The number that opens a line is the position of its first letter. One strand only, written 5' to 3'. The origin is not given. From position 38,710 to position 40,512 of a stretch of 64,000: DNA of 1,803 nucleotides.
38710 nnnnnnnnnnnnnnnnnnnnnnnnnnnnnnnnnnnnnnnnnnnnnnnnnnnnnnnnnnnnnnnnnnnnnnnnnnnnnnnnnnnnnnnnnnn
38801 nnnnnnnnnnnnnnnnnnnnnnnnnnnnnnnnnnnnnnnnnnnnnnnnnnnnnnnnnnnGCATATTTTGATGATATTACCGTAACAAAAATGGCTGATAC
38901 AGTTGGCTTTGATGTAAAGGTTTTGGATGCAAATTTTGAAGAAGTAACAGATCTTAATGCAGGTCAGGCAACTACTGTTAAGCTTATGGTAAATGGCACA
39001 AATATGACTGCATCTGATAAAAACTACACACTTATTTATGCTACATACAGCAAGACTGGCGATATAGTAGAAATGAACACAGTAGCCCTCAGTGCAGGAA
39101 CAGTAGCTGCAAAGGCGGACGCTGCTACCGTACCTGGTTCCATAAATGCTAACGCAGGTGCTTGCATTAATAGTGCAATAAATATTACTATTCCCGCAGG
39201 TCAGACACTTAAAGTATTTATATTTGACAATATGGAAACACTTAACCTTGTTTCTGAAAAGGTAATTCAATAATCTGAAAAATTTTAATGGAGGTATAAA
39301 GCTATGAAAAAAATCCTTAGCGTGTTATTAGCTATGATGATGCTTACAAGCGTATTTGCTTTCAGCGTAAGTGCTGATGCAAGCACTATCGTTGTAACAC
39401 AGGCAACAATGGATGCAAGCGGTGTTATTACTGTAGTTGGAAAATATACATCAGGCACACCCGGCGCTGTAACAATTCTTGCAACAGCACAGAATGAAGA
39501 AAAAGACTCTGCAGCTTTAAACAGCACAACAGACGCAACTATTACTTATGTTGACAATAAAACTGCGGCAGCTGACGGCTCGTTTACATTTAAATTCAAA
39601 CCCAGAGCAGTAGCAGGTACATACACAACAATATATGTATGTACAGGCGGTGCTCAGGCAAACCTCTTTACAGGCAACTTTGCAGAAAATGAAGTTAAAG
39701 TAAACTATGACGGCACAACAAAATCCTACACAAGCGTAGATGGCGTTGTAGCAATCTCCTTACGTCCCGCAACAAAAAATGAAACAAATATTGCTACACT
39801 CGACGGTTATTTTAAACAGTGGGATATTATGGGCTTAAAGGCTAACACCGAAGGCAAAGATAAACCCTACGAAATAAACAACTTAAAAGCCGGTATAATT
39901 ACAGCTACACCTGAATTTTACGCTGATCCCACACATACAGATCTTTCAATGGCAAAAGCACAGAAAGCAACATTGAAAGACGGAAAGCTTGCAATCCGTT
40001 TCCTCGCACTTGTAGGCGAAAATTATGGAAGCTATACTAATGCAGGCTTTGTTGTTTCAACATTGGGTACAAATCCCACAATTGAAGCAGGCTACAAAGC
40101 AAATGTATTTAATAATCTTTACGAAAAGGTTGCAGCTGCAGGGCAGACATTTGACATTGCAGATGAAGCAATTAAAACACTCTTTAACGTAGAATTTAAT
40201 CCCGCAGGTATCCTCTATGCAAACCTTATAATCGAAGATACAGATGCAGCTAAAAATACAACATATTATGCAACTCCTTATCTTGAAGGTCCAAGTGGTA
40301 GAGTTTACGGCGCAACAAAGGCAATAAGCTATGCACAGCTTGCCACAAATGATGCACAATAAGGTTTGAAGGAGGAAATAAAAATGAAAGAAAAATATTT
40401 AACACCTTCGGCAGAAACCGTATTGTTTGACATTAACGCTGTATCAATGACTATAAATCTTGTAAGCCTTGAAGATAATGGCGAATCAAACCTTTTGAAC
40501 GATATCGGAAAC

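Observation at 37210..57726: About 20-kb accessory cluster of paralogous S-layer-anchored and secreted carbohydrate-binding proteins downstream of tmRNA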

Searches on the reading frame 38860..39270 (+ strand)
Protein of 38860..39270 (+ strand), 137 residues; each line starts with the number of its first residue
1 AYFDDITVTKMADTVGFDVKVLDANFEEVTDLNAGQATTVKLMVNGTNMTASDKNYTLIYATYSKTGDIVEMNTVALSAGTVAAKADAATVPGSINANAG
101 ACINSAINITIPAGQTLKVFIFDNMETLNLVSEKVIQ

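Call 48: search_protein_families(library=pfam, proteins=[window:38860-39270:+], max_evalue=10)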
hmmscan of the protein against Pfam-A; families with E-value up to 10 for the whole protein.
window:38860-39270:+ (137 aa): 2 families
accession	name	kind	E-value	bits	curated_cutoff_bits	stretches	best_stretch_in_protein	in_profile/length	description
PF11550.13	IglC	-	0.0006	19.8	25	1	33-127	11-101/211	Intracellular growth locus C protein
PF05860.19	TPS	-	0.0047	17.3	33.5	1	25-108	119-203/252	TPS secretion domain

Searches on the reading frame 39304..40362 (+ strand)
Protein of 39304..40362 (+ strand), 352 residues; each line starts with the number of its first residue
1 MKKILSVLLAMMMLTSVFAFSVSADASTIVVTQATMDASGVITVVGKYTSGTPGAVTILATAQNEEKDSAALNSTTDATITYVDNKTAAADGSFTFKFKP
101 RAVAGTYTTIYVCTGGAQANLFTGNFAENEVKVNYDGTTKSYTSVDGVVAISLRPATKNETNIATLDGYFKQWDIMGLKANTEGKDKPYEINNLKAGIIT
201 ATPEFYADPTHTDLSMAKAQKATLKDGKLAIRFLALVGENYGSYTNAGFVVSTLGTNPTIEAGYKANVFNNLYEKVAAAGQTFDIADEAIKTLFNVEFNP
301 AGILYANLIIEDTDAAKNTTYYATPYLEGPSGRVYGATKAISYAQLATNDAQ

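Call 4: search_protein_families(library=pfam, proteins=[window:39304-40362:+], max_evalue=0.01)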
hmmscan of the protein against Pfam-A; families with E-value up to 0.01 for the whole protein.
window:39304-40362:+ (352 aa): 0 families

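Call 8: search_solved_structures(query=window:39304-40362:+, max_evalue=1)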
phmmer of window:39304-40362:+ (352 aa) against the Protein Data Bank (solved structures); distinct sequences matched with E-value up to 1: 1.
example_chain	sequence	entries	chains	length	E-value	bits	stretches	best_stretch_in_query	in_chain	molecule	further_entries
6g6q_A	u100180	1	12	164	0.48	12.9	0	120-177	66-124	Ika4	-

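Call 12: search_protein_families(library=ncbifam, proteins=[window:39304-40362:+], max_evalue=0.01)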
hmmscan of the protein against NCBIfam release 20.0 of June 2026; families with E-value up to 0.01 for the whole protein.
window:39304-40362:+ (352 aa): 0 families

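Call 21: find_homologous_proteins(query=window:39304-40362:+, max_evalue=0.001)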
Query window:39304-40362:+ (352 aa): 3 proteins with E <= 0.001 among 8000 candidates.
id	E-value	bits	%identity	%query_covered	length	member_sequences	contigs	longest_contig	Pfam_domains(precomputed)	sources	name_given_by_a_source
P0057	2.4e-221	751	100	100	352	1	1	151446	-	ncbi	-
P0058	2.8e-118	413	60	100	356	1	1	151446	-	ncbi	-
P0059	7.9e-73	264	45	99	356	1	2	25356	-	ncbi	-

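Call 48: search_protein_families(library=pfam, proteins=[window:39304-40359:+], max_evalue=10)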
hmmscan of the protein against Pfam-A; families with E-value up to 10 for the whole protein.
window:39304-40359:+ (352 aa): 2 families
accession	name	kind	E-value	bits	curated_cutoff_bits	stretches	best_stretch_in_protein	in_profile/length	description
PF11974.14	bMG3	-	0.04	14.3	34.9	1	28-84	40-95/103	Bacterial alpha-2-macroglobulin MG3 domain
PF08139.17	LPAM_1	-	0.98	10.4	20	1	1-16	1-16/18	Prokaryotic membrane lipoprotein lipid attachment site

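Call 61: search_protein_representatives(alignment_id=A3)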
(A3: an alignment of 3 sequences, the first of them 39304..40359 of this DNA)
Query: 3 sequences, 354 profile positions. Proteins with E-value up to 0.001 (for the whole library): 79; up to 1e-10: 33; up to 1e-30: 13. The best 79 are listed.
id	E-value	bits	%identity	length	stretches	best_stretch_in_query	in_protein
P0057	1.8e-186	635.6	-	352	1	1-354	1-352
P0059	3.9e-181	618.1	-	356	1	1-352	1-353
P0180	6.5e-63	229.2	-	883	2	123-354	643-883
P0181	1.9e-62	227.7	-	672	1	151-354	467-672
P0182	1.7e-57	211.4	-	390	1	99-353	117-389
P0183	5.9e-57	209.6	-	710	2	142-353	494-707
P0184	2.1e-52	194.7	-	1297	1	133-352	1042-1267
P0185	2.8e-50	187.7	-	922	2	134-353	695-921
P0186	2.4e-49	184.6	-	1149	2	133-354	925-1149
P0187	1.4e-38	149.2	-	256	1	142-352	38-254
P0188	5.0e-38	147.4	-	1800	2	208-353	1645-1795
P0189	3.1e-36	141.5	-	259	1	165-353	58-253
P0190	3.5e-34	134.7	-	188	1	215-353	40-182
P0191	8.1e-30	120.4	-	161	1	212-352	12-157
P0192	4.3e-29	118.0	-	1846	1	167-353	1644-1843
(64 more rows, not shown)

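Call 63: search_protein_families(library=pfam, proteins=[P0180, P0181, P0183, P0184, P0185, P0186, P0188, P0192], max_evalue=0.001)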
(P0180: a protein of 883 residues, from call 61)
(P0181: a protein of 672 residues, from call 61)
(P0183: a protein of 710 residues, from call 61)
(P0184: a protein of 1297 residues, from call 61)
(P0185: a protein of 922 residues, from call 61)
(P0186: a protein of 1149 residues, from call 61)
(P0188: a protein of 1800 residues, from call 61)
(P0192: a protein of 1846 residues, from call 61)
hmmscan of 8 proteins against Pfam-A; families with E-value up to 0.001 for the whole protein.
P0180 (883 aa): 0 families

P0181 (672 aa): 0 families

P0183 (710 aa): 0 families

P0184 (1297 aa): 0 families

P0185 (922 aa): 1 family
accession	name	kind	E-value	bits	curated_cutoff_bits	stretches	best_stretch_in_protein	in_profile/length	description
PF23893.1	Y4YQ_C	-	7.9e-06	26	27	0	50-68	16-34/53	Uncharacterised protein Y4YQ C-terminal domain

P0186 (1149 aa): 0 families

P0188 (1800 aa): 3 families
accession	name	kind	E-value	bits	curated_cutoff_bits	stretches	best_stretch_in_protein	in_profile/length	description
PF09479.16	Flg_new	-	9.1e-21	74.2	27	2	1407-1476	3-65/65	Listeria-Bacteroides repeat domain (List_Bact_rpt)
PF12810.13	ALK_LTK_GRD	-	3.4e-11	44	24.5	1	90-378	3-225/243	ALK/LTK, Glycine-rich domain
PF06458.18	MucBP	-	6.1e-09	36.9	23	2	1340-1399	2-63/63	MucBP domain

P0192 (1846 aa): 4 families
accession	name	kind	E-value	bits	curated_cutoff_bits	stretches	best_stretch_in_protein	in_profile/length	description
PF09479.16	Flg_new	-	5.8e-20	71.6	27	2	1455-1525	2-65/65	Listeria-Bacteroides repeat domain (List_Bact_rpt)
PF12810.13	ALK_LTK_GRD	-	4.6e-13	50.2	24.5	1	100-362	6-203/243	ALK/LTK, Glycine-rich domain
PF06458.18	MucBP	-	9.5e-09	36.3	23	2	1320-1380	1-63/63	MucBP domain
PF17966.7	Muc_B2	-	7.1e-06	26.9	23.5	1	1346-1382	60-99/100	Muc B2-like domain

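Call 105: search_solved_structures(query=A3, max_evalue=10)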
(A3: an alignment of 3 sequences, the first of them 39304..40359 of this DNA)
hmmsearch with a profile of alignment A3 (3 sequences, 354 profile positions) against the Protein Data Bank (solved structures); distinct sequences matched with E-value up to 10: 4.
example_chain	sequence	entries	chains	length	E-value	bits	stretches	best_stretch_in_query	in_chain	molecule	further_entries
9oi3_H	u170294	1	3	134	0.03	16.5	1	95-148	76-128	Heavy chain of Fab from human antibody 604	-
7ch8_A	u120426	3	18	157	0.12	14.5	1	5-60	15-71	MlaD domain-containing protein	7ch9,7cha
5z8q_A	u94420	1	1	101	0.51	12.4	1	65-107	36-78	Heat shock protein SSA1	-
9g7f_C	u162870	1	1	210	1.6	10.8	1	153-215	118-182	Acetoin utilization protein AcuA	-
